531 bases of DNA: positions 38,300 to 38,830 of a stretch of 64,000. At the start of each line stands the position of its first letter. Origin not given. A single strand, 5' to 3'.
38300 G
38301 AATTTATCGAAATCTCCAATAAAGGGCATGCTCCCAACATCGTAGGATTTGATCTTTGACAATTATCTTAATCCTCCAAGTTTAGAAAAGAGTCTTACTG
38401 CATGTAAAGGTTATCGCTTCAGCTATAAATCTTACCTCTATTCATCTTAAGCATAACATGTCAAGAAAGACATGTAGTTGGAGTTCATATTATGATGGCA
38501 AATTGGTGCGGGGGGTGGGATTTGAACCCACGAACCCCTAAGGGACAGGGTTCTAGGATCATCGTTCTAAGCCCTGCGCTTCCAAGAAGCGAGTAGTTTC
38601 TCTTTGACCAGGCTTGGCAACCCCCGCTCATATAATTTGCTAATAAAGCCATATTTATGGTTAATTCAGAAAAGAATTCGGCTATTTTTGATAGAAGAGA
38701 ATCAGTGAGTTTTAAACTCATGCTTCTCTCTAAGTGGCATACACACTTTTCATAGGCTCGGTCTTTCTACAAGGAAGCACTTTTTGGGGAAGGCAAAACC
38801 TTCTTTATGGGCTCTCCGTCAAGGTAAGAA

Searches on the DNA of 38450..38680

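Call 89: search_rna_families(source=window, start=38450, end=38680, threshold=evalue, max_evalue=1)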
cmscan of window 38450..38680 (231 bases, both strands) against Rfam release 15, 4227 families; matches with E-value up to 1: 3.
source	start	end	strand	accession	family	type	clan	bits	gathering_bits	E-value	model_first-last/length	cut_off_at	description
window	38506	38577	+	RF04354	Plastid-ycf2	Cis-reg;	-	22.5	65.7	0.015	1-75/75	no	Plastid-ycf2 5UTR RNA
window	38581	38635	-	RF03381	mir-2796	Gene; miRNA;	-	18.1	72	0.13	1-77/77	no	mir-2796 microRNA precursor family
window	38515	38532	-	RF00023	tmRNA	Gene;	CL00001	12.3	47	0.003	346-363/374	no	transfer-messenger RNA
